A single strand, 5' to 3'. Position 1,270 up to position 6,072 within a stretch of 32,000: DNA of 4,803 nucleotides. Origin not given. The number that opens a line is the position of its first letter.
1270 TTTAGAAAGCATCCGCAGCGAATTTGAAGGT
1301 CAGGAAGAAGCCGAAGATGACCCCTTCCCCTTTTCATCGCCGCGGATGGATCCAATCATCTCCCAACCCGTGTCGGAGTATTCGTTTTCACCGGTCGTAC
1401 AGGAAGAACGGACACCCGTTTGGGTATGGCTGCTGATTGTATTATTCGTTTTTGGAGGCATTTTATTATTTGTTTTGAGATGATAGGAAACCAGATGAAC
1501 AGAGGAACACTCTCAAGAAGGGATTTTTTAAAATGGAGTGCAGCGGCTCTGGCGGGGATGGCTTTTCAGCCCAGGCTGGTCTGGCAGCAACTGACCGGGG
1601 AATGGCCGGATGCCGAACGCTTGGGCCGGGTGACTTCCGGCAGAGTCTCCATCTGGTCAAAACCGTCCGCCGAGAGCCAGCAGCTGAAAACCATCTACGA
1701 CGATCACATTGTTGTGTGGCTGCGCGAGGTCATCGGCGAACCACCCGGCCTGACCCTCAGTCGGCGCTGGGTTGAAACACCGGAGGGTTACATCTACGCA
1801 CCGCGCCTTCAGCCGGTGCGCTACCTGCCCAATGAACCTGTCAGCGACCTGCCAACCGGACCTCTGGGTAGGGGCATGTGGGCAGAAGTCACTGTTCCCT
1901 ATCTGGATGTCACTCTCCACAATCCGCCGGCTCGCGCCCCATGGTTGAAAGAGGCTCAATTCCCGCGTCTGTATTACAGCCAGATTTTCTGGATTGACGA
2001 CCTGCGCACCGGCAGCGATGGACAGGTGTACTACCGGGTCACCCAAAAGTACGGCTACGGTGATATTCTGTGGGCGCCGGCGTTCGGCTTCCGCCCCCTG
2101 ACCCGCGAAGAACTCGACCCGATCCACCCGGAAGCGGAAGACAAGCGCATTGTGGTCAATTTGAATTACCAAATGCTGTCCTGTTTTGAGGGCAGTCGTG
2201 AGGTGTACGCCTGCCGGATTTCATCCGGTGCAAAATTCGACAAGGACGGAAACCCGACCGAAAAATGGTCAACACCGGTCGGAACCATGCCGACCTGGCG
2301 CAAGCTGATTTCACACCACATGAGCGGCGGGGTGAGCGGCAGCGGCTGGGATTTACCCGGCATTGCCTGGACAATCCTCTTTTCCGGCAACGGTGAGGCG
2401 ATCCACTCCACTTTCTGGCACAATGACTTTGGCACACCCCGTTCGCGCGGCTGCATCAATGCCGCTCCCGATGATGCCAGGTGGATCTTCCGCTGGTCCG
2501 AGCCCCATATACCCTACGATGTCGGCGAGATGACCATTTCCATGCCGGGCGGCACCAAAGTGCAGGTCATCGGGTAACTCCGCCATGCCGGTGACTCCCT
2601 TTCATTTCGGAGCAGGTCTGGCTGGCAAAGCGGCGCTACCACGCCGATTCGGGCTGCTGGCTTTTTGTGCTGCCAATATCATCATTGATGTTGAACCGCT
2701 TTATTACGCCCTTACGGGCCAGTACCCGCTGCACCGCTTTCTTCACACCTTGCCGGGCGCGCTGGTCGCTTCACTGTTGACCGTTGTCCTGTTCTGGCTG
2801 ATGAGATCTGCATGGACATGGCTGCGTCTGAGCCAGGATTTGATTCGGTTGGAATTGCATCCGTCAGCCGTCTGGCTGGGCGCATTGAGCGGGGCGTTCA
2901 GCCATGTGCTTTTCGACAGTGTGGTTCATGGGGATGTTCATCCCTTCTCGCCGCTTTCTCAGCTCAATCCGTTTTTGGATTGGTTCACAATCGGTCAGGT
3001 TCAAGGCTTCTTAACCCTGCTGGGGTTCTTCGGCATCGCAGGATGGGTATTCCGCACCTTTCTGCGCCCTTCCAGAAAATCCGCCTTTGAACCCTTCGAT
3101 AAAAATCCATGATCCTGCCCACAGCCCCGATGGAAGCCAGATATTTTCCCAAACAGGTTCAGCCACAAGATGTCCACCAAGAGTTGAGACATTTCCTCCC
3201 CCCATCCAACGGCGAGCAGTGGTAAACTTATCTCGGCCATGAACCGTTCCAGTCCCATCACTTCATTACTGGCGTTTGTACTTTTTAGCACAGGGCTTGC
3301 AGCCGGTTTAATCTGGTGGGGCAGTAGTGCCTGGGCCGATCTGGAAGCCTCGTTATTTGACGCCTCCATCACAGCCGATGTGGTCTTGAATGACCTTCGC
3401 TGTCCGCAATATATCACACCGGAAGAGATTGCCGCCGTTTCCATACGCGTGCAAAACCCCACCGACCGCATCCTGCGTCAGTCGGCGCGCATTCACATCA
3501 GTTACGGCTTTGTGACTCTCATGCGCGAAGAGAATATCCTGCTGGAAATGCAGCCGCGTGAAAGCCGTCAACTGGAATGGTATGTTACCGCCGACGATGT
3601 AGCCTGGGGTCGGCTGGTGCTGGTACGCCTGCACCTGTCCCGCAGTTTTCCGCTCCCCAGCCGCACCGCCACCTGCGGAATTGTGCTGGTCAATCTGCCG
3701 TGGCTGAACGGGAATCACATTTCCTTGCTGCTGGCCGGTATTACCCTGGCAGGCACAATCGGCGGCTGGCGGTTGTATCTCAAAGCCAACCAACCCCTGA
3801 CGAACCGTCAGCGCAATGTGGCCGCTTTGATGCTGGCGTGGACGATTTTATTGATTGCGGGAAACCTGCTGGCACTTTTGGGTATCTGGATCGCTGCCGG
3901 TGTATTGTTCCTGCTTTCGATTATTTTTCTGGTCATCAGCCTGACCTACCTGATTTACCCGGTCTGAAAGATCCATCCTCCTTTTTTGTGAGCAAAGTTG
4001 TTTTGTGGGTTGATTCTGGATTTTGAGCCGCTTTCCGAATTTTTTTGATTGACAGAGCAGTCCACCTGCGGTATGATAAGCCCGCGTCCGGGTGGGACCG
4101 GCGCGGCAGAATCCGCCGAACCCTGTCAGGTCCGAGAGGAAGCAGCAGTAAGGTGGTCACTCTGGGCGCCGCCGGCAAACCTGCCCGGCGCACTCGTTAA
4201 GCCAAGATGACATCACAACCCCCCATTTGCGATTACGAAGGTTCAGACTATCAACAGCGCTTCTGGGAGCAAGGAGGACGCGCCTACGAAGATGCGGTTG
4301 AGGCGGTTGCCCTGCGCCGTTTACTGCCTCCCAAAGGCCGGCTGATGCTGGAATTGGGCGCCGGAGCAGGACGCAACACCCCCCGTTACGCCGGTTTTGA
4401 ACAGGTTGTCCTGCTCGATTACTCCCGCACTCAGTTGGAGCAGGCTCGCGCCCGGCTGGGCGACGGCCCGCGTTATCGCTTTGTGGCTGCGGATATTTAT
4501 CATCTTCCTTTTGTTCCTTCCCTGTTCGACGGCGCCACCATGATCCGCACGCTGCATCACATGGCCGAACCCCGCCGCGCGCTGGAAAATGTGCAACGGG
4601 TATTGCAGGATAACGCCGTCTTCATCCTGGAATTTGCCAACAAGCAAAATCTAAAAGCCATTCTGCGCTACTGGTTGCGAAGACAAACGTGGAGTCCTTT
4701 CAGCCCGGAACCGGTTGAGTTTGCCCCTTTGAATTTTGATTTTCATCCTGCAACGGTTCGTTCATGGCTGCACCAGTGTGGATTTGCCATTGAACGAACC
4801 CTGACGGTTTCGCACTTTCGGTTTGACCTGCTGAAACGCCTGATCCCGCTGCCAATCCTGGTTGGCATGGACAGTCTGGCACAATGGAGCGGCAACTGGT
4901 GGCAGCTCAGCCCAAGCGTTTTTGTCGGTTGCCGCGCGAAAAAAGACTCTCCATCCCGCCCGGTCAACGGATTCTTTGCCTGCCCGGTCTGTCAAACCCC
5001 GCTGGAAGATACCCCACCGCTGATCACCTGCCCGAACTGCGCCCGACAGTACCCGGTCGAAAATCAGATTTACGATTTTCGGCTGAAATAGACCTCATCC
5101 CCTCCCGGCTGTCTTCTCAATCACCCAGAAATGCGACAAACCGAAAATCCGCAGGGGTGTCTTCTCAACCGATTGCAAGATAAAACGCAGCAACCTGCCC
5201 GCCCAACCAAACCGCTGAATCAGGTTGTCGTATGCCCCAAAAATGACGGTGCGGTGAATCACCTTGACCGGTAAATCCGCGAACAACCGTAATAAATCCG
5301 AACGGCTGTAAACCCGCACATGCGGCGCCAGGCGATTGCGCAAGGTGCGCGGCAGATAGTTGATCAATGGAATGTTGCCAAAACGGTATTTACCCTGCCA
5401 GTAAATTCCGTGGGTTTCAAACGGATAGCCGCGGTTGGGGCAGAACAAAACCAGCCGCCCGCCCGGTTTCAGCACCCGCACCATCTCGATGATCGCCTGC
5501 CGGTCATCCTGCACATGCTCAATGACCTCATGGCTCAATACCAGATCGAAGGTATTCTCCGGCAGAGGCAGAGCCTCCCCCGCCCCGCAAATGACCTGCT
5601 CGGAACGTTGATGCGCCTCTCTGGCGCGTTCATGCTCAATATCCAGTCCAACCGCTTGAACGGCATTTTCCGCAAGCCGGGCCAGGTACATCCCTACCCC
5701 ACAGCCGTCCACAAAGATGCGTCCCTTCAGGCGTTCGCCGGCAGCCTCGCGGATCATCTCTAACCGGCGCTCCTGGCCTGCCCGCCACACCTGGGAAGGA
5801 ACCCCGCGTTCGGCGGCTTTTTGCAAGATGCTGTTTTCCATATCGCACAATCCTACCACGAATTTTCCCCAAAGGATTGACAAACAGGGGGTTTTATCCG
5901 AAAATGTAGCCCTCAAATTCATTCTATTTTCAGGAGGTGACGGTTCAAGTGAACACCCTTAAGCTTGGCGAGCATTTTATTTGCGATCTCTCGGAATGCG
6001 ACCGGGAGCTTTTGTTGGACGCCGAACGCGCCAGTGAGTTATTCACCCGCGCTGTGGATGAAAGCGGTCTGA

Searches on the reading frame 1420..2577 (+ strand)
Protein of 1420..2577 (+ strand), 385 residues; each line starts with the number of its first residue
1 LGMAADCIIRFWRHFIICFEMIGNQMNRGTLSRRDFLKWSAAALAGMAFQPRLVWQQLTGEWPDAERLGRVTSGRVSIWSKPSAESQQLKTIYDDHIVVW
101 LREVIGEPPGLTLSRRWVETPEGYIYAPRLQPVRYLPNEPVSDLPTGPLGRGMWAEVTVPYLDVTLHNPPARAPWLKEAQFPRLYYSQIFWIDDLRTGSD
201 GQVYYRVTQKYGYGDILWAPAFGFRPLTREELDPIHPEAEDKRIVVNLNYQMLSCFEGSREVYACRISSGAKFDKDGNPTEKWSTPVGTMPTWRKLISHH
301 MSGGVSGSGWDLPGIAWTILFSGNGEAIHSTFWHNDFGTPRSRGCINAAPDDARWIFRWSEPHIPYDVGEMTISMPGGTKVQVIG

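Call 57: search_protein_families(library=pfam, proteins=[window:1420-2577:+], max_evalue=0.0001)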
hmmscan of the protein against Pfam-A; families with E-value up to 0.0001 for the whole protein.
window:1420-2577:+ (385 aa): 2 families
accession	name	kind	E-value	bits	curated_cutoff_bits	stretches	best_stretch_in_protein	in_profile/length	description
PF03734.19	YkuD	-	4.1e-16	60.3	23.4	1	242-381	2-144/146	L,D-transpeptidase catalytic domain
PF10518.14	TAT_signal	-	1e-05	25.7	22.7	1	31-49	2-20/21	TAT (twin-arginine translocation) pathway signal sequence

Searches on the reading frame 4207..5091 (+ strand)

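Call 44: search_protein_families(library=pfam, proteins=[window:4207-5091:+], max_evalue=0.001)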
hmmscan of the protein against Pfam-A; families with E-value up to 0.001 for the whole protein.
window:4207-5091:+ (294 aa): 6 families
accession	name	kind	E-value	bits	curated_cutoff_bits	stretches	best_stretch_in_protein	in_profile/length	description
PF08241.18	Methyltransf_11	-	1.5e-17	64.4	21.2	1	48-140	1-94/95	Methyltransferase domain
PF13649.12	Methyltransf_25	-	1.4e-15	58.2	27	1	48-135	2-95/97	Methyltransferase domain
PF08242.18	Methyltransf_12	-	5.3e-13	50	30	1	48-139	1-98/98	Methyltransferase domain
PF13847.12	Methyltransf_31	-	2.4e-12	47.2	27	1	47-154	7-123/145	Methyltransferase domain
PF13489.12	Methyltransf_23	-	1.4e-08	35.1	27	1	20-159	2-136/164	Methyltransferase domain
PF01209.24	Ubie_methyltran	-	0.00045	20.1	20.1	1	66-148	74-159/233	ubiE/COQ5 methyltransferase family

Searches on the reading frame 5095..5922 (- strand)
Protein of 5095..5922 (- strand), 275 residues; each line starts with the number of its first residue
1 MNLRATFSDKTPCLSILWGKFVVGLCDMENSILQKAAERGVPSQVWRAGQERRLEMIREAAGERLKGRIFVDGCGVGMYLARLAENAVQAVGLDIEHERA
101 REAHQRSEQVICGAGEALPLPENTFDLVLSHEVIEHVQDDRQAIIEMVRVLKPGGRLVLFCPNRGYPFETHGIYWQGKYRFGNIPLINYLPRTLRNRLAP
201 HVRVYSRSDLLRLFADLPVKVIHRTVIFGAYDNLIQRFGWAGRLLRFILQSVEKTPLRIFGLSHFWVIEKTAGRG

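Call 44: search_protein_families(library=pfam, proteins=[window:5095-5922:-], max_evalue=0.001)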
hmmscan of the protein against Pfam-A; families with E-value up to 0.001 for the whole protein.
window:5095-5922:- (275 aa): 10 families
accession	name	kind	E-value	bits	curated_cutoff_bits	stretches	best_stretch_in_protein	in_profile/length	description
PF08241.18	Methyltransf_11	-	5.7e-23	81.8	21.2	1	73-159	4-95/95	Methyltransferase domain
PF13649.12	Methyltransf_25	-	5.6e-16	59.5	27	1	73-155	5-97/97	Methyltransferase domain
PF08242.18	Methyltransf_12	-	2.3e-12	47.9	30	1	73-157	4-98/98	Methyltransferase domain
PF13489.12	Methyltransf_23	-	8.8e-12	45.5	27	1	73-216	30-156/164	Methyltransferase domain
PF13847.12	Methyltransf_31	-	1.3e-10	41.6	27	1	73-159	11-109/145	Methyltransferase domain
PF01209.24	Ubie_methyltran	-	2e-08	34.4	20.1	1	89-159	74-151/233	ubiE/COQ5 methyltransferase family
PF07021.18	MetW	-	8.2e-06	26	21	1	68-227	16-168/193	Methionine biosynthesis protein MetW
PF03141.22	Methyltransf_29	-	2e-05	23.8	23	1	68-161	119-219/506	Putative S-adenosyl-L-methionine-dependent methyltransferase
PF20922.3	Anamorsin_N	-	0.00027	21.1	27.1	1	120-159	47-87/163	Anamorsin, N-terminal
PF08003.17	Methyltransf_9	-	0.00063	19.2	23.8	0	64-159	113-217/315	Protein of unknown function (DUF1698)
